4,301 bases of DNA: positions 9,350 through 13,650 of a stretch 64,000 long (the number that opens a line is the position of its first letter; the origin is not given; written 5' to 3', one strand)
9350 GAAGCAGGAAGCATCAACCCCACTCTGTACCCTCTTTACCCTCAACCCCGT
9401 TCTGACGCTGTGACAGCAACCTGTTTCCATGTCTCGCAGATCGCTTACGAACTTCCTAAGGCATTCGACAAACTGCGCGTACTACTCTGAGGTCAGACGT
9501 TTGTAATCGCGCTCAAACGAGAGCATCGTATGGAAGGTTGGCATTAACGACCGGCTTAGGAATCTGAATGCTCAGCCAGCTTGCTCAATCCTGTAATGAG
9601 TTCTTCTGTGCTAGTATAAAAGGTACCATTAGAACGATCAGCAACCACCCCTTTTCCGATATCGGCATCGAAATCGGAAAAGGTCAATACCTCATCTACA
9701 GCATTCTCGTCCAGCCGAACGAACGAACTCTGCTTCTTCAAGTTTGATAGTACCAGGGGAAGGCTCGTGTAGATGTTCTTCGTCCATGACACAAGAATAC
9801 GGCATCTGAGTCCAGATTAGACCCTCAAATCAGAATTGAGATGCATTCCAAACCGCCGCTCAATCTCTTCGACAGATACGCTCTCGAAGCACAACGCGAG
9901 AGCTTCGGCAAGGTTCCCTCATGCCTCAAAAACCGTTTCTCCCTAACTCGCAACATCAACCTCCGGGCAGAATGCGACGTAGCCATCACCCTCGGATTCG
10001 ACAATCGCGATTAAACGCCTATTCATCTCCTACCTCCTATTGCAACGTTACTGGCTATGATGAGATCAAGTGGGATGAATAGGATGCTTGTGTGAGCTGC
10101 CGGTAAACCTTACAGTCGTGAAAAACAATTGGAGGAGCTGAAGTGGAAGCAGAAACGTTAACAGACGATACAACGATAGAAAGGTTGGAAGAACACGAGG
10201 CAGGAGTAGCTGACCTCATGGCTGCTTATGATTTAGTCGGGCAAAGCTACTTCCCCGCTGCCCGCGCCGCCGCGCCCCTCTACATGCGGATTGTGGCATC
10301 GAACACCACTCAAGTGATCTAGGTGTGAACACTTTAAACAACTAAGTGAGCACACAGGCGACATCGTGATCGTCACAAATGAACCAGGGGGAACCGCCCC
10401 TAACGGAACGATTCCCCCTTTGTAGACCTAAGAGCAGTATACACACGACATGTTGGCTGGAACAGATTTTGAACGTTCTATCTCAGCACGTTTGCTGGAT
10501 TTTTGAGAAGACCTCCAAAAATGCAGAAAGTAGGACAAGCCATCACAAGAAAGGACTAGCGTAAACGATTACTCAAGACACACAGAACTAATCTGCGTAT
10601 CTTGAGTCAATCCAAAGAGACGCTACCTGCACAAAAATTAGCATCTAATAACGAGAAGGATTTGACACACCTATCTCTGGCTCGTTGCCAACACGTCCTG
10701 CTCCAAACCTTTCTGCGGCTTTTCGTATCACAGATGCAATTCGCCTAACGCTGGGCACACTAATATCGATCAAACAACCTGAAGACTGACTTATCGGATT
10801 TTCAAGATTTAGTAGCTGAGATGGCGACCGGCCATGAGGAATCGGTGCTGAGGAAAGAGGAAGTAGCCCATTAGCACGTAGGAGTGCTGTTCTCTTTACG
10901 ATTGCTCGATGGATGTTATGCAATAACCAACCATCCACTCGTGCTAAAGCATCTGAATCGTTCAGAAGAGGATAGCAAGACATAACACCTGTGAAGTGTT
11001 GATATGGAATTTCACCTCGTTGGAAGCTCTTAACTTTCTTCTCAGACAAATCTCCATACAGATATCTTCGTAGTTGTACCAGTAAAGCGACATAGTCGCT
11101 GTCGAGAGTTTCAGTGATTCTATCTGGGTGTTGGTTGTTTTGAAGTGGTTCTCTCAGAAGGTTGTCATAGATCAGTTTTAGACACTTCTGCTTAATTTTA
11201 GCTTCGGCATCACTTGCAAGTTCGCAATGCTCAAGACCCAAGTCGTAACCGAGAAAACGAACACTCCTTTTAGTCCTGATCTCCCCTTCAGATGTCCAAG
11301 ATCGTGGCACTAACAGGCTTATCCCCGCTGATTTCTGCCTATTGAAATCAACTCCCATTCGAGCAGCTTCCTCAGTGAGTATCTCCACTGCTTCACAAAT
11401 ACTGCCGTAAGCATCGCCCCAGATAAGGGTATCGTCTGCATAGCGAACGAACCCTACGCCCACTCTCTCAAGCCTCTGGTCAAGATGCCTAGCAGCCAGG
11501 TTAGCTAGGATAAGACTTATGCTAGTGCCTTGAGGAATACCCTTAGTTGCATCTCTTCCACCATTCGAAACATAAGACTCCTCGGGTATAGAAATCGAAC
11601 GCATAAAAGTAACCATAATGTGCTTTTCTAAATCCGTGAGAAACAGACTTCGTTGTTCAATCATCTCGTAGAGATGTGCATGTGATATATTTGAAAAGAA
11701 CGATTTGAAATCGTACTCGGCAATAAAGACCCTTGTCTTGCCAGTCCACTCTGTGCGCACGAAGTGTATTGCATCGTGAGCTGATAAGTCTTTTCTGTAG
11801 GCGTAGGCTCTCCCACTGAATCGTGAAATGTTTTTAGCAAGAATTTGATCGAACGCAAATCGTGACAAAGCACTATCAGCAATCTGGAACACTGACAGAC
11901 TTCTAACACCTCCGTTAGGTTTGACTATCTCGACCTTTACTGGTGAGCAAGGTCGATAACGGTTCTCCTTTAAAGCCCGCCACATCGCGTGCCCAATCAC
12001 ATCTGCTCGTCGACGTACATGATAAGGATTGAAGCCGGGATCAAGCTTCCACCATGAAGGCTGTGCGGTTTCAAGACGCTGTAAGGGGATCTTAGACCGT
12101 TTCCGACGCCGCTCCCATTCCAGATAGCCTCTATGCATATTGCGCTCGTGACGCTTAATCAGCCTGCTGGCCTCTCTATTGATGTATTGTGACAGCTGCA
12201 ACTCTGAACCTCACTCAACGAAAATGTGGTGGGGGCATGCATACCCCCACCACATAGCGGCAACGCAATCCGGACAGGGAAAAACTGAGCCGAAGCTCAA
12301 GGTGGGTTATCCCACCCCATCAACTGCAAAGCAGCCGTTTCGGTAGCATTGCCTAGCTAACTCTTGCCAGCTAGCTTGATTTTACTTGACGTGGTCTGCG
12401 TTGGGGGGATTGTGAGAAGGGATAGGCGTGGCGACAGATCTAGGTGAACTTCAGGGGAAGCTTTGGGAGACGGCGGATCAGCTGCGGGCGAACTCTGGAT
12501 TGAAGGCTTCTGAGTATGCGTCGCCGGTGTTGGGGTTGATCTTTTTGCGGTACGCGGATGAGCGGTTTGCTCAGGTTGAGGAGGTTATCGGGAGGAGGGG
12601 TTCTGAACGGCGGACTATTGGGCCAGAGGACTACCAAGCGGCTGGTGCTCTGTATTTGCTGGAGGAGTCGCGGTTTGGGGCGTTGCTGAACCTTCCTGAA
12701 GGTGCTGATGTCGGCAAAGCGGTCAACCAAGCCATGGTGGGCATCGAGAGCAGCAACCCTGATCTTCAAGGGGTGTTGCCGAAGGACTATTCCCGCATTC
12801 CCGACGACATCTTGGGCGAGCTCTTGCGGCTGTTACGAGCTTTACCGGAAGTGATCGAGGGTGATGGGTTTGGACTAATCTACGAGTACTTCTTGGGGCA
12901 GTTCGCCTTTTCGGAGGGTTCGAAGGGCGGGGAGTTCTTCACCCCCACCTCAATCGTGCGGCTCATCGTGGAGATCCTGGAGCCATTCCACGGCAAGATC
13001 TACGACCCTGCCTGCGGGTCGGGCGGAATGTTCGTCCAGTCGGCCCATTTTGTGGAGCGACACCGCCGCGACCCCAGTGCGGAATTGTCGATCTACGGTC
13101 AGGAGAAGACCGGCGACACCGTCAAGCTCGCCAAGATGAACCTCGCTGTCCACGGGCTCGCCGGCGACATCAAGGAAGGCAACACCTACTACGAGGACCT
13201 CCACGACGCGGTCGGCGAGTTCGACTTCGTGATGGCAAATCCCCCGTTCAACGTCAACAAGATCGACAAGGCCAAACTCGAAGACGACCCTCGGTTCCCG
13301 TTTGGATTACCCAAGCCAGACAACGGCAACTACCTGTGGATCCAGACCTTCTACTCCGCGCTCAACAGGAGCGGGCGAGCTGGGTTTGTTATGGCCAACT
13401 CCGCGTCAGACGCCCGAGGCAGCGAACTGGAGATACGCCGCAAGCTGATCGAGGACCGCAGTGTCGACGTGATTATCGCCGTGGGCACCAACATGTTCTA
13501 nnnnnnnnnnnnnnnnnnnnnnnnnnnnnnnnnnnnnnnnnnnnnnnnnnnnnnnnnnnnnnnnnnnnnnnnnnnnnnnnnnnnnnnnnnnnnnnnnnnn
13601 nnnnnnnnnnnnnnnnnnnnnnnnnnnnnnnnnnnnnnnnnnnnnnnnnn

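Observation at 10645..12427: Orphan defence-type reverse transcriptase preceded by a hairpin-dense, terminator-punctuated leader and divergent from a Type I R-M operon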

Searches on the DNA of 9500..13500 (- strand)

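Call 8: search_rna_families(source=window, start=9500, end=13500, threshold=evalue, max_evalue=10, show_alignments=3)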
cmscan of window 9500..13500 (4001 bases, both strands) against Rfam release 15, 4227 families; matches with E-value up to 10: 5.
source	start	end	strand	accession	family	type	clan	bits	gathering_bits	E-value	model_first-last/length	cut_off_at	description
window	10052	10105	+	RF01277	snoU54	Gene; snRNA; snoRNA; CD-box;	CL00008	18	35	4.1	1-67/67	no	Small nucleolar RNA U54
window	10830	10875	+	RF01129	sR44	Gene; snRNA; snoRNA; CD-box;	-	17.4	45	0.53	1-55/55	no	Small nucleolar RNA sR44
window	11614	11664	-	RF00617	cHP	Cis-reg;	CL00129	16.6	40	8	1-45/45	no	Flavivirus capsid hairpin cHP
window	10812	10869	+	RF02872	SrbA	Gene; sRNA;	-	14.3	69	1.6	83-136/235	no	sRNA regulator of biofilms A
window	10053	10097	+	RF01129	sR44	Gene; snRNA; snoRNA; CD-box;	-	12.9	45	9.6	1-55/55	no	Small nucleolar RNA sR44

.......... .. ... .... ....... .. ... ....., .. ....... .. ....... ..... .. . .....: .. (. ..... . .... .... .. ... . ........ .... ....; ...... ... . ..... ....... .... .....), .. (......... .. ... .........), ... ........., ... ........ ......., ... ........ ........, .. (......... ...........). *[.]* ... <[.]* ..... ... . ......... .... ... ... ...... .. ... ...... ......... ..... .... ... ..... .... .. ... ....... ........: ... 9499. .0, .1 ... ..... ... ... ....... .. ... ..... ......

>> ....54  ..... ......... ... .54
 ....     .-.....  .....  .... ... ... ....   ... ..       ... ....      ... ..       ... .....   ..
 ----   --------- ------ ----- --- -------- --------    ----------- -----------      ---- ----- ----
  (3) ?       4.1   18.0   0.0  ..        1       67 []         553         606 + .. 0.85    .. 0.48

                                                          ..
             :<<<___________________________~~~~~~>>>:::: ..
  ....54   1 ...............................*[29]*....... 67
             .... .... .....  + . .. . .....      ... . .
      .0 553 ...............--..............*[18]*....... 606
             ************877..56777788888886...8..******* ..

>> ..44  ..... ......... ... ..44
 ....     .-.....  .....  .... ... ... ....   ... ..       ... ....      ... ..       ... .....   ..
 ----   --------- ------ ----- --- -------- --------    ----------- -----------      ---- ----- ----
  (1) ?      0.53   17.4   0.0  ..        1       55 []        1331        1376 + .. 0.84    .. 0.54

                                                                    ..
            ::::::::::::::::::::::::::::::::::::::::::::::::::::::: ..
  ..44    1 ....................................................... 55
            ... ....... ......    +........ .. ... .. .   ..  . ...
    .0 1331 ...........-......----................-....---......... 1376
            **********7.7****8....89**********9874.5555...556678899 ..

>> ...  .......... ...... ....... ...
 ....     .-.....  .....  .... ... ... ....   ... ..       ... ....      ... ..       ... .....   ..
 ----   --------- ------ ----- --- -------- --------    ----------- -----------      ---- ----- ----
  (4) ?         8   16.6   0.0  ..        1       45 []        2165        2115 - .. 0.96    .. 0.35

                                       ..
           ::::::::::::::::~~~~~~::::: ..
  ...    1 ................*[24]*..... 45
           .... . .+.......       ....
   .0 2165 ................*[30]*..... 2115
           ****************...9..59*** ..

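Call 39: build_rna_model(alignment_id=A2)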
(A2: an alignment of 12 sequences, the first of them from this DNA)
Model R1 built from alignment A2 (12 sequences, 207 columns); structure: RNAalifold consensus.
model positions 178; base pairs 45; branch points 5; effective number of sequences 3.54; information 0.59 bits per position. Calibrated on 0.2 Mb of random sequence (short: E-values are rough).
structure used (alignment columns):
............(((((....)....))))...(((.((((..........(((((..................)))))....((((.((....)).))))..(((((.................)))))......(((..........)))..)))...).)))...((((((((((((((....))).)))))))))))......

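Call 40: search_with_rna_model(model_id=R1, sources=[window, L001, L002, L003, L004, L005, L006, L007, L008, L009, L010, L011, L012, L013, L014, L015, L016, L017, L018, L019, L020, L021, L022, L023, L024, L025, L026, L027, L028, L029, L030, L031, L032, L033, L034, L035, L036, L037, L038, L039, L040, L041, L042, L043, L044, L045, L046, L047, L048, L049, L050, L051, L052], max_evalue=1, make_alignment=true)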
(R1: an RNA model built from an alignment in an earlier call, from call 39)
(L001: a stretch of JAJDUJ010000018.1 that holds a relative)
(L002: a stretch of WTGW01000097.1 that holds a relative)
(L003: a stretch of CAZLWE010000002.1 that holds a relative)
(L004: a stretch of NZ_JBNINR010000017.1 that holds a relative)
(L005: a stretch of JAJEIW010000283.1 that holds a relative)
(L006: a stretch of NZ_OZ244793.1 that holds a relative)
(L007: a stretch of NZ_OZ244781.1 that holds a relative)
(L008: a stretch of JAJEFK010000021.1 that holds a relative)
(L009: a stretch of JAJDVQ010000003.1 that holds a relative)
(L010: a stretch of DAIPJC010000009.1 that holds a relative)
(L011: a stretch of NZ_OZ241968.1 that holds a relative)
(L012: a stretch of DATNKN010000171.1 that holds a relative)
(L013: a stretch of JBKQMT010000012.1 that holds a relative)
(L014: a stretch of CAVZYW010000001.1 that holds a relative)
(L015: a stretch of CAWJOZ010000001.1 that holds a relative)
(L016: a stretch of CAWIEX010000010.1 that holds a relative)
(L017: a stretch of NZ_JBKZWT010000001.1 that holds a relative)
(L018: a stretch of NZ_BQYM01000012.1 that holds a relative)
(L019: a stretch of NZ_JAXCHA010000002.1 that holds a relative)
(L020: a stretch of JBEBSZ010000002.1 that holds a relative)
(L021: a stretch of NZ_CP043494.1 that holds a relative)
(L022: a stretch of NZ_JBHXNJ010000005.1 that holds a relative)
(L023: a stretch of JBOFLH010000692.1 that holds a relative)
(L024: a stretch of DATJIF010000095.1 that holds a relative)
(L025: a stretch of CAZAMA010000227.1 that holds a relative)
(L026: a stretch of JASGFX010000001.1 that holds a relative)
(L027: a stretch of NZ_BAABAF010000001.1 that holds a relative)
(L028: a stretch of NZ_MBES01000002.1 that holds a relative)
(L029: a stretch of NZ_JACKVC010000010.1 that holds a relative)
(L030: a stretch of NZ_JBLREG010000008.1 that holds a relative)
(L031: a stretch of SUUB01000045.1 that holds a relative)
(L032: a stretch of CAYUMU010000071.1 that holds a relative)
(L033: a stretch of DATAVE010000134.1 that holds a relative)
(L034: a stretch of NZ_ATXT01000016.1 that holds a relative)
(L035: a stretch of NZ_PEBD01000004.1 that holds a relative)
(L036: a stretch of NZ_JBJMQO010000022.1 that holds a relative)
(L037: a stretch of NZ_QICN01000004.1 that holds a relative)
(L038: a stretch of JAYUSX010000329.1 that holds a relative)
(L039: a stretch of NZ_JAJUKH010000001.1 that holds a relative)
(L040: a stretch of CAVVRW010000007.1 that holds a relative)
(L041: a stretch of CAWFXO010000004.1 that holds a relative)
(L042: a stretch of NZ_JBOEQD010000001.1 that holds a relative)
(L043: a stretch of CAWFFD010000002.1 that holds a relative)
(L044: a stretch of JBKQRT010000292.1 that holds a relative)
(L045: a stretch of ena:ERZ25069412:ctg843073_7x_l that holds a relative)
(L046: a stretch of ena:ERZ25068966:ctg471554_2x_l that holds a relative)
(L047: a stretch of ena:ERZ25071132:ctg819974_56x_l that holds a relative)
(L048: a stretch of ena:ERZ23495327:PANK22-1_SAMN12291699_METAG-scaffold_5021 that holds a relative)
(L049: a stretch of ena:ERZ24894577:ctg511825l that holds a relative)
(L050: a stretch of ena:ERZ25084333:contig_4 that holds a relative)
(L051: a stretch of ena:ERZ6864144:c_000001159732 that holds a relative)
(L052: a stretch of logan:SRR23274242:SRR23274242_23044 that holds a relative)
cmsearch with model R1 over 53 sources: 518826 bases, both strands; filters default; matches with E-value up to 1: 34.
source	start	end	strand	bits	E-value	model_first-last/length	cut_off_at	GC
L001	3820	3984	+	169.9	6.5e-39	1-178/178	no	0.62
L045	4781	4945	+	167.6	2.3e-38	1-178/178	no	0.6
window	12218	12382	-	167.3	2.7e-38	1-178/178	no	0.53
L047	4820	4984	+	166.1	5.4e-38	1-178/178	no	0.61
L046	3290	3454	+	165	9.6e-38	1-178/178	no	0.66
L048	1143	1320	+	163.3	2.6e-37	1-178/178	no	0.58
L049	3807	3985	+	143.9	1.2e-32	1-178/178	no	0.6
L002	3790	3967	+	141.6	4.4e-32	1-178/178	no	0.61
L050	386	570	+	131.6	1.1e-29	1-178/178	no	0.58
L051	3291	3469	+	118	2.2e-26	1-178/178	no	0.62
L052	3852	4036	+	111.3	8.9e-25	1-178/178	no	0.62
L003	3800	3996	+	68.5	1.8e-14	1-178/178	no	0.58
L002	3924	4000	-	41.3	6.4e-08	1-178/178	no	0.58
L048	1277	1356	-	40.5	1e-07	1-178/178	no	0.57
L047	4941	4995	-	40.1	1.3e-07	1-178/178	no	0.6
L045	4902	4956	-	38.7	2.8e-07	1-178/178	no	0.55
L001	3941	3995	-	37.3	6e-07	1-178/178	no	0.58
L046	3417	3449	-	36.3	1e-06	140-172/178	no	0.64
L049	3942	4017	-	33.4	5.4e-06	1-178/178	no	0.58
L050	534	565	-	28.8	6.6e-05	140-172/178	no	0.69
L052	3999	4030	-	27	0.00018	141-172/178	no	0.84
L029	3796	3975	+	24.9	0.00057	1-178/178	no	0.61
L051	3426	3490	-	24.8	0.00062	1-178/178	no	0.66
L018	3794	3971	+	23.3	0.0014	1-178/178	no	0.58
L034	3777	3954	+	21.2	0.0046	1-178/178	no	0.59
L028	3798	3976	+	19.9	0.0097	1-178/178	no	0.63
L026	3792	3970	+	18.4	0.022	1-178/178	no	0.58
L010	3807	3978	+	18.2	0.024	13-172/178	no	0.67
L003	3961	3988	-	17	0.048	144-169/178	no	0.79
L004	3074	3261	+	16.2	0.073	1-178/178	no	0.68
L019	3794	3971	+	12.3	0.63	1-178/178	no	0.65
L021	189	271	+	11.7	0.9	1-178/178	no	0.7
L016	3925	3939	+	11.6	0.92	112-126/178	no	0.47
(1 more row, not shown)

Alignment A3: 34 matches aligned to the model, 376 columns, each read 5' to 3' on its own strand. Consensus structure (alignment columns), stored with it:
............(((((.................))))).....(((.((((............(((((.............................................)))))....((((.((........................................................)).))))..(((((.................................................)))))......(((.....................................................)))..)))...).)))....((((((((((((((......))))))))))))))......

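Call 51: search_with_rna_model(model_id=R1, source=L053, filters=off, max_evalue=10, show_alignments=1)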
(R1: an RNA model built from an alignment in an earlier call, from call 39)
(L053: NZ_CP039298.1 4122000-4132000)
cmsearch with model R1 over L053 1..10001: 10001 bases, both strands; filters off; matches with E-value up to 10: 8.
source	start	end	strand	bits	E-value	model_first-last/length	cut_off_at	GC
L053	1742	1865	-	5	0.71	1-178/178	no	0.48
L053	8627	8636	-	2.9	2.3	116-125/178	no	0.8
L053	7710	7806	+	2.6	2.8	1-178/178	no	0.53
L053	7714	7721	-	2.2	3.3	16-23/178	no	0.62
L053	1297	1310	-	1.6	4.6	13-26/178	no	0.21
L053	2356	2367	-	1.5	5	14-25/178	no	0.33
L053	8804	8816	-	0.5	8.9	115-126/178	no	0.54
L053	1538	1622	-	0.3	9.8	1-178/178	no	0.48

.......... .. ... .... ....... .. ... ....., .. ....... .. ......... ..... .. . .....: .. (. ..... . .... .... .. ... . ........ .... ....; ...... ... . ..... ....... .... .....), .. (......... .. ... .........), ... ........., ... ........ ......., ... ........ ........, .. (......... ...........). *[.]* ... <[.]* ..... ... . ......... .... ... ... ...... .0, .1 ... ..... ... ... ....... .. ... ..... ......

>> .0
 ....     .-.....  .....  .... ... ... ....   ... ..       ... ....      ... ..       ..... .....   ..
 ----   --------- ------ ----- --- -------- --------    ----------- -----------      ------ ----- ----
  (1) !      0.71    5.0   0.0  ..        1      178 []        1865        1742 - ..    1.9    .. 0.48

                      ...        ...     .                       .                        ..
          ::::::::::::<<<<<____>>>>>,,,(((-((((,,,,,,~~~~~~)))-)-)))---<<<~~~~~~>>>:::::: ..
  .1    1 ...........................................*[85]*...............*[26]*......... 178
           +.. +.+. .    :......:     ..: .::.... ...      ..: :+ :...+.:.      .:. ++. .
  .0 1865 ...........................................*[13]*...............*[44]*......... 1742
